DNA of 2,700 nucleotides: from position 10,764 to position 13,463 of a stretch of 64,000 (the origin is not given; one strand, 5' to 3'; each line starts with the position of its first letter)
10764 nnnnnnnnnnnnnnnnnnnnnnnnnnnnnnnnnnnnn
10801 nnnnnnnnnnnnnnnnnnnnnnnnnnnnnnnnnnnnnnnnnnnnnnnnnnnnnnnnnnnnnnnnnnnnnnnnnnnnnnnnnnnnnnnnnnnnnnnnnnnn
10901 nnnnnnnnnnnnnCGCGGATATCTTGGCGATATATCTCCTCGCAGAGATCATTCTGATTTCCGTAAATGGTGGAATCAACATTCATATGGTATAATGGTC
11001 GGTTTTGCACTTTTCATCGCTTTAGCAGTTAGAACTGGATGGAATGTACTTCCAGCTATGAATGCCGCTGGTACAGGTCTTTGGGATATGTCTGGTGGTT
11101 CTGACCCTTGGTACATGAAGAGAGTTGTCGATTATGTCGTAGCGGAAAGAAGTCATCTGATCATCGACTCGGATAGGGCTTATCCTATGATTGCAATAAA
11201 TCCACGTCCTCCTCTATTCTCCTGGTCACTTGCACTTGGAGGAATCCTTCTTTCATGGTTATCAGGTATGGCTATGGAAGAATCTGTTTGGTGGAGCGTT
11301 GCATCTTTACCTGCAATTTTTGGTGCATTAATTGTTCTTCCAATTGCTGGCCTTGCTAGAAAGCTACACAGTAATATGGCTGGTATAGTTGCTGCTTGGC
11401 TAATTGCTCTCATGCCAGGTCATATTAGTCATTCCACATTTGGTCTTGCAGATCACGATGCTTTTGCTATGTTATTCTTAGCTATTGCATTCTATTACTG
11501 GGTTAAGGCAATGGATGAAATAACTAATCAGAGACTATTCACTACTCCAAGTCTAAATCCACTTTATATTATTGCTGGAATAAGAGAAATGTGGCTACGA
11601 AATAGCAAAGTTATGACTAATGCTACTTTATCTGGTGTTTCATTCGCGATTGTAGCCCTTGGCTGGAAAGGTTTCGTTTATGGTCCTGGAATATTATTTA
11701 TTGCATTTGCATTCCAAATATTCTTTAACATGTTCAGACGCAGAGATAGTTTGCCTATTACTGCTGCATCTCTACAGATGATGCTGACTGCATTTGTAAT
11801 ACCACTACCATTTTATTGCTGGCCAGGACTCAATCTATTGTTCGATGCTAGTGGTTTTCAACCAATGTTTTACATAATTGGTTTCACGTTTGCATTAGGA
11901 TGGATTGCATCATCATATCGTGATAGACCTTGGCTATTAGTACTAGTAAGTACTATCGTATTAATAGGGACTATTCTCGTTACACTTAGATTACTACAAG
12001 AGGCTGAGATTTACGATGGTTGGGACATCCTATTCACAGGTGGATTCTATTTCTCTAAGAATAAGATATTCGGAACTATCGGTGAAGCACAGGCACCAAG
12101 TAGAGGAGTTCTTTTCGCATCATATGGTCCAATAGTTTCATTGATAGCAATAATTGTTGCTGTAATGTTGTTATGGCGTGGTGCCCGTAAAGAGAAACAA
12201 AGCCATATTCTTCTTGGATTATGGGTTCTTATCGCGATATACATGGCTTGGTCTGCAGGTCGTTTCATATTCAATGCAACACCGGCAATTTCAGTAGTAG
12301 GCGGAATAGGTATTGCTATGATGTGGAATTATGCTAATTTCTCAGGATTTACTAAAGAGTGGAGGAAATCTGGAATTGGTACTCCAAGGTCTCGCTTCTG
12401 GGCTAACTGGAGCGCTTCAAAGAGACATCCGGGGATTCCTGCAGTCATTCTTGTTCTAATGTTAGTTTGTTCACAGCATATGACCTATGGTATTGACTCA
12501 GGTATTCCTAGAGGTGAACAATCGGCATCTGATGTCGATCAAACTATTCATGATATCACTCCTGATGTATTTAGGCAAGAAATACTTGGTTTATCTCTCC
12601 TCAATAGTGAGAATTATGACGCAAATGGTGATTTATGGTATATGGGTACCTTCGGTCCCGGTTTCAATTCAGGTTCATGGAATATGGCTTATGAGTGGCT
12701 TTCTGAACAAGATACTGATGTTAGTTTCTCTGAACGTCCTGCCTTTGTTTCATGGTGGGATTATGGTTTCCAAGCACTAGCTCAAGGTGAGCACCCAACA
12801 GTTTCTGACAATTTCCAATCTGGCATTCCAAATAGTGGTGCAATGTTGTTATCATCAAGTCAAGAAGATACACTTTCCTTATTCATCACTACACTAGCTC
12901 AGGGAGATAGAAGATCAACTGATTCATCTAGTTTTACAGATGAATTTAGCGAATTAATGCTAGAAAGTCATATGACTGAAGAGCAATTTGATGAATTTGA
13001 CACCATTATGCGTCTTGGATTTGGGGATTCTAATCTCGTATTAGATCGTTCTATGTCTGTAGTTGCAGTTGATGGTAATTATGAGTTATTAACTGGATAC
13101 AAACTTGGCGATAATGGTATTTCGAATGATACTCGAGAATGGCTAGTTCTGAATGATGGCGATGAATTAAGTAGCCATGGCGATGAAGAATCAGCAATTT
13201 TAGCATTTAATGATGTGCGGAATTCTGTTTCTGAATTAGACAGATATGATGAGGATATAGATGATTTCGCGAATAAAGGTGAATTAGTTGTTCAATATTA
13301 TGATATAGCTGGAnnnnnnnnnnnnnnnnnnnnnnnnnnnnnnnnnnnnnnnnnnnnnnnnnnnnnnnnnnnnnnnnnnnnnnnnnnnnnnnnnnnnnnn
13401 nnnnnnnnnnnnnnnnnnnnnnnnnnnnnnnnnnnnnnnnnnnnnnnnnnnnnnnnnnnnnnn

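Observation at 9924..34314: Candidate envelope-megaprotein production locus: AglB fusion, coupled subtilase, beta-helix adhesin, STAND-like regulator, MBL hydrolase, TSP3/propeller megaprotein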

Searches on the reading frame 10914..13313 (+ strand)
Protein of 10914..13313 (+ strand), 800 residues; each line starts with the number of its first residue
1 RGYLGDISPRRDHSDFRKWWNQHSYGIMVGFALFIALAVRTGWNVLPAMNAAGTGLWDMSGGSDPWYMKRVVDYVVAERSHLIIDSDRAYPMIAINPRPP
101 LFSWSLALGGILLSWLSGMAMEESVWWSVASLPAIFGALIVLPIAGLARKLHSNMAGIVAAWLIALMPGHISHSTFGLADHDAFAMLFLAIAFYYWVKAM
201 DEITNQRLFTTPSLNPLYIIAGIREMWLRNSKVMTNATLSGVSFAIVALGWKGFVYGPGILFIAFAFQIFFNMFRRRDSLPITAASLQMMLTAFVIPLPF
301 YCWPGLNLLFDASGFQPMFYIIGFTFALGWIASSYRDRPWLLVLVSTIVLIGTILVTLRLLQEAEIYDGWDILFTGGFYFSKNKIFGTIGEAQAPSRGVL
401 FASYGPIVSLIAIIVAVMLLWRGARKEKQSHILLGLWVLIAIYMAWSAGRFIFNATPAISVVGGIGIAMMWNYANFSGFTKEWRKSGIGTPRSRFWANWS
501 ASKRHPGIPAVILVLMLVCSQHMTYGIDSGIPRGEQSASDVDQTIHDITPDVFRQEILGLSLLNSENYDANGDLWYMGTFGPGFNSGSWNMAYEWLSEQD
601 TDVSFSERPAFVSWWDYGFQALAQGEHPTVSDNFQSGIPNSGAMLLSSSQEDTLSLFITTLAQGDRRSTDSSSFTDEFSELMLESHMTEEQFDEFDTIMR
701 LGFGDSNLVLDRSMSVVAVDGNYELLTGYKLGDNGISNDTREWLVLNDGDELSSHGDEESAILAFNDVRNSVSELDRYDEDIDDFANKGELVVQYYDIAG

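Call 31: search_protein_representatives(protein=window:10914-13313:+)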
Query: 800 residues. Proteins with E-value up to 0.001 (for the whole library): 816; up to 1e-10: 403; up to 1e-30: 234. The best 150 are listed.
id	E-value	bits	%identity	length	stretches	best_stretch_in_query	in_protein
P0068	0.0e+00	1159.3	63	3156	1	1-790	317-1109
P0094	0.0e+00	1125.0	62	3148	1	1-798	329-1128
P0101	0.0e+00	1048.7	59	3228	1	1-768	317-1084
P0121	8.1e-263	890.7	65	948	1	1-581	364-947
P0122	8.9e-259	877.3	51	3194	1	1-775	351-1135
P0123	1.4e-250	850.2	53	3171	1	10-740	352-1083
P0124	2.7e-244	829.4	51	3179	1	15-770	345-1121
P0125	2.9e-242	822.7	49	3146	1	6-756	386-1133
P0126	4.3e-230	782.5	48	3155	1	11-760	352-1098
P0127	1.1e-229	781.0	51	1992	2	12-602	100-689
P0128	3.6e-222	756.3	47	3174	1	12-749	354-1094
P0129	3.2e-220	749.8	72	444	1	32-472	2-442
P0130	4.6e-218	742.7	47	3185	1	12-763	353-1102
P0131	5.8e-198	676.2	54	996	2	2-356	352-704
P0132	6.0e-173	593.4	45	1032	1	123-751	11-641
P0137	1.5e-107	377.1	35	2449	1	16-774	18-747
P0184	8.3e-82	292.0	35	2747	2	61-464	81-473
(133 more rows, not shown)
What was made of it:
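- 9924..10955 (+): AglB aa 1-344: extra N-terminal membrane domain of about 8-9 helices. It is absent from canonical AglB and from the 2,000-2,800-aa 'tier-2' giant AglBs. In tier-2 proteins the STT3 core starts at aa 5-130 (call 31).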

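Call 33: find_homologous_proteins(query=P0137, max_evalue=1e-10)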
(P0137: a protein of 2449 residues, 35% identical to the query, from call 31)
Query P0137 (2449 aa): 439 proteins with E <= 1e-10 among 8000 candidates; the best 120 are listed.
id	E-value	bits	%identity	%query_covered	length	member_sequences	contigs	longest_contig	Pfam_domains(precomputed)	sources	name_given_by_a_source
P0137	0.0e+0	5572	100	100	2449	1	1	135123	PF13715.13,PF02516.21,PF13620.13,PF22904.4,PF17210.10,PF13231.13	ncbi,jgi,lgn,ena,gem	ncbi:MAG: carboxypeptidase regulatory-like domain-containing protein [Thermoplasmata archaeon]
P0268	0.0e+0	1122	32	94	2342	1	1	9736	PF11614.15,PF13715.13,PF02516.21,PF23194.2,PF17802.8,PF13620.13,PF09430.17,PF22904.4,PF17210.10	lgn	-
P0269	0.0e+0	1103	32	93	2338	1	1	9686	PF11614.15,PF13715.13,PF02516.21,PF23194.2,PF17802.8,PF13620.13,PF22904.4,PF17210.10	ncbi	-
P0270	0.0e+0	1097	32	95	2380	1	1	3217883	PF13715.13,PF02516.21,PF14686.13,PF23194.2,PF08308.18,PF13620.13,PF22904.4,PF17210.10,PF13231.13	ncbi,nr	ncbi:MAG: glycosyltransferase family 39 protein [Methanomassiliicoccales archaeon]|nr:MAG: glycosylt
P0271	0.0e+0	1062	32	94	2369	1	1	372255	PF11614.15,PF13715.13,PF02516.21,PF07210.19,PF17802.8,PF23193.2,PF13620.13,PF22904.4,PF17210.10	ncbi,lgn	-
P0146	0.0e+0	1061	30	94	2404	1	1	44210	PF13715.13,PF02516.21,PF23194.2,PF13620.13,PF09430.17,PF22904.4,PF17210.10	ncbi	-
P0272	0.0e+0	1040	34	79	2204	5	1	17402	PF13715.13,PF02516.21,PF11974.15,PF23194.2,PF13620.13,PF22904.4,PF17210.10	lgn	-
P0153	0.0e+0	1034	31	93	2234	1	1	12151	PF11614.15,PF13715.13,PF22627.1,PF02516.21,PF13620.13,PF10633.16,PF22904.4,PF17210.10,PF22544.3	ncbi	ncbi:MAG: STT3 domain-containing protein [Candidatus Thermoplasmatota archaeon]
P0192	4.4e-296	1004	36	69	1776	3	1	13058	PF22627.1,PF02516.21,PF23194.2,PF07210.19,PF17802.8,PF23193.2,PF13620.13,PF17210.10,PF13715.13,PF02369.23,PF11974.15,PF22904.4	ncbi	ncbi:MAG: carboxypeptidase regulatory-like domain-containing protein, partial [Thermoplasmata archae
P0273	2.3e-292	991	32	39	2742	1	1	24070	PF13715.13,PF22627.1,PF02516.21,PF23194.2,PF07705.18,PF13620.13,PF22904.4,PF17210.10,PF13231.13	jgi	-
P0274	3.2e-292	991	30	91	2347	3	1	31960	PF13715.13,PF22627.1,PF02516.21,PF23194.2,PF13620.13,PF10633.16,PF22904.4,PF17210.10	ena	-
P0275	2.5e-290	985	33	43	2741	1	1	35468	PF13715.13,PF22627.1,PF02516.21,PF23194.2,PF17802.8,PF07705.18,PF13620.13,PF22904.4,PF17210.10,PF13231.13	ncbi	-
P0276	6.1e-290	983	37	60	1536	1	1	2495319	PF13715.13,PF02516.21,PF17802.8,PF23193.2,PF13620.13,PF22904.4,PF17210.10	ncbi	ncbi:MAG: carboxypeptidase regulatory-like domain-containing protein, partial [Thermoplasmata archae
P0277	4.7e-289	980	30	90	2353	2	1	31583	PF13715.13,PF22627.1,PF02516.21,PF11974.15,PF14686.13,PF23194.2,PF08308.18,PF13620.13,PF22904.4,PF17210.10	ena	-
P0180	1.0e-287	976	29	92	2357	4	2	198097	PF13715.13,PF22627.1,PF02516.21,PF14686.13,PF17802.8,PF13620.13,PF10633.16,PF22904.4,PF17210.10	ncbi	ncbi:MAG: STT3 domain-containing protein [Thermoplasmata archaeon]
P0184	4.5e-279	947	33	41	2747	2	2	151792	PF13715.13,PF02516.21,PF23194.2,PF07705.18,PF13620.13,PF22904.4,PF17210.10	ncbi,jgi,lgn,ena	-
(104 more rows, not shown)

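Call 34: find_encoding_contigs(protein=P0137, flank=10000, max_places=1)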
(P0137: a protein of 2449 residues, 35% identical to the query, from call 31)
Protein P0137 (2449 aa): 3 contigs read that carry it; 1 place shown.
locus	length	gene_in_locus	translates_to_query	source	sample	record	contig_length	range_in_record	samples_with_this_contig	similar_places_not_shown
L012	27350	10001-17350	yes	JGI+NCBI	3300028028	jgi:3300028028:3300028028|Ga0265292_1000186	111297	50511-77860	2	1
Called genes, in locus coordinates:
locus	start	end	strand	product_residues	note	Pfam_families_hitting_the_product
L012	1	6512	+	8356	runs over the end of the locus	-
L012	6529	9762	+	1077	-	PF06832:BiPBP_C (faint), PF07679:I-set (faint), PF13895:Ig_2 (faint), PF13927:Ig_3 (faint), PF16820:PKD_3 (faint), PF17957:Big_7 (faint), PF18911:PKD_4 (faint), PF00801:PKD (faint)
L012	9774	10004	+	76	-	-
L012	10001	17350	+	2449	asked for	PF02516:STT3, PF13231:PMT_2 (weak), PF13620:CarboxypepD_reg, PF13715:CarbopepD_reg_2 (faint), PF13620:CarboxypepD_reg, PF17210:SdrD_B (weak), PF22904:NOMO1-like_2nd (weak)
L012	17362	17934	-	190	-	PF01949:Endo_dU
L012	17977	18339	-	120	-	PF01981:PTH2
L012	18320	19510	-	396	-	PF05621:TniB (weak), PF13191:AAA_16, PF01637:ATPase_2 (weak), PF05729:NACHT (weak), PF13401:AAA_22, PF00004:AAA, PF22703:Cdc6_lid, PF09079:WHD_Cdc6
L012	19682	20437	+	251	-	PF00149:Metallophos (weak)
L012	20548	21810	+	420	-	PF07969:Amidohydro_3, PF01979:Amidohydro_1, PF07969:Amidohydro_3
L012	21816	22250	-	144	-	PF00885:DMRL_synthase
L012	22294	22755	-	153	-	PF00885:DMRL_synthase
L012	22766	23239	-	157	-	PF01467:CTP_transf_like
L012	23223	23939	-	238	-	PF00926:DHBP_synthase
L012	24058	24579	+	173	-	PF09824:ArsR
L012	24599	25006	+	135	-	-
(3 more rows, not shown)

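Call 35: find_encoding_contigs(protein=P0270, flank=10000, max_places=1)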
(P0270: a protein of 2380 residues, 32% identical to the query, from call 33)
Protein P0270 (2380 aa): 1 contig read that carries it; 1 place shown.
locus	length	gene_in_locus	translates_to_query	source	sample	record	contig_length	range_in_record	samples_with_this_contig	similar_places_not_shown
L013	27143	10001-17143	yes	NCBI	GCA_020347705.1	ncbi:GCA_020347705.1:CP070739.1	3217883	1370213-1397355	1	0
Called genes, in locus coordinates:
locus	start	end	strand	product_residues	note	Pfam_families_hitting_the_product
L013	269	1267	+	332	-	PF13476:AAA_23 (faint), PF00005:ABC_tran, PF13304:AAA_21 (weak), PF13732:DrrA1-3_C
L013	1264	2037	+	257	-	PF01061:ABC2_membrane, PF12679:ABC2_membrane_2, PF12698:ABC2_membrane_3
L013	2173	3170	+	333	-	PF01702:TGT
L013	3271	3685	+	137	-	PF02687:FtsX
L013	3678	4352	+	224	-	PF00005:ABC_tran, PF02463:SMC_N (faint), PF13175:AAA_15 (faint), PF13555:AAA_29 (faint), PF13304:AAA_21 (weak)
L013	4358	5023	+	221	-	PF02687:FtsX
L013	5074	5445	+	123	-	PF03551:PadR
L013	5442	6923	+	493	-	PF22564:HAAS (weak)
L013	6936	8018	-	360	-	PF13183:Fer4_8 (weak), PF02754:CCG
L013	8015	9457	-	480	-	PF01565:FAD_binding_4, PF02913:FAD-oxidase_C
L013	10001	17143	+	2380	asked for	PF02516:STT3, PF13231:PMT_2 (weak), PF13620:CarboxypepD_reg, PF22904:NOMO1-like_2nd (faint), PF13620:CarboxypepD_reg (weak), PF17210:SdrD_B, PF13620:CarboxypepD_reg, PF13715:CarbopepD_reg_2 (weak), +3 more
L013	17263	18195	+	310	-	PF07705:CARDB (weak)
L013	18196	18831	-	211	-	PF01885:PTS_2-RNA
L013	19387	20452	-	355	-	PF00082:Peptidase_S8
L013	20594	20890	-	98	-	PF01261:AP_endonuc_2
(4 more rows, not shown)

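Call 36: find_encoding_contigs(protein=P0184, flank=10000, max_places=1)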
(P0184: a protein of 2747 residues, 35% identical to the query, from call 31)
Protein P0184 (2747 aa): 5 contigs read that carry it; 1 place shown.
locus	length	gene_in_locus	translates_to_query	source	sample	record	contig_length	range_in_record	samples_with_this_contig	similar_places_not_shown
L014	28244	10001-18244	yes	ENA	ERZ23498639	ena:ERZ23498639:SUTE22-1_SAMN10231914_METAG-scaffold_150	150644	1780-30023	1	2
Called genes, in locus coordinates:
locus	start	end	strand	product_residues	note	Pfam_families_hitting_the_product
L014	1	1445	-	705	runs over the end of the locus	PF03169:OPT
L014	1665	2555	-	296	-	PF25084:LbH_EIF2B (weak), PF25087:GMPPB_C (weak), PF00132:Hexapep (weak)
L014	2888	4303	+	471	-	PF00989:PAS (faint), PF13188:PAS_8 (faint), PF13426:PAS_9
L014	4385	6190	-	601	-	PF00587:tRNA-synt_2b, PF03129:HGTP_anticodon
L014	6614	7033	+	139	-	-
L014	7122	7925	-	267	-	PF01066:CDP-OH_P_transf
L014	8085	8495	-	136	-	PF19479:DUF6015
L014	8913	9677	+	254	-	-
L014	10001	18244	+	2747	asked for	PF02516:STT3, PF13620:CarboxypepD_reg (weak), PF13715:CarbopepD_reg_2 (faint), PF17210:SdrD_B (faint), PF22904:NOMO1-like_2nd (faint), PF13620:CarboxypepD_reg, PF23194:NOMO_5th (faint), PF07705:CARDB (weak)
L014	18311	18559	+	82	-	-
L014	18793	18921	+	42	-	PF18930:DUF5679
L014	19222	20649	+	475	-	PF04984:Phage_sheath_1, PF17482:Phage_sheath_1C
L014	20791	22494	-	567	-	PF04055:Radical_SAM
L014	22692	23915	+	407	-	PF12826:HHH_2 (faint), PF14520:HHH_5 (faint)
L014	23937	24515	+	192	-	PF01864:CarS-like, PF01148:CTP_transf_1 (weak)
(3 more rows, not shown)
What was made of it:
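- Closest known: Eukaryotic NOMO. Same: Precomputed Pfam NOMO1-like_2nd and NOMO_5th hits (weak or faint) occur in tier-2 giant AglBs (calls 33-36).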
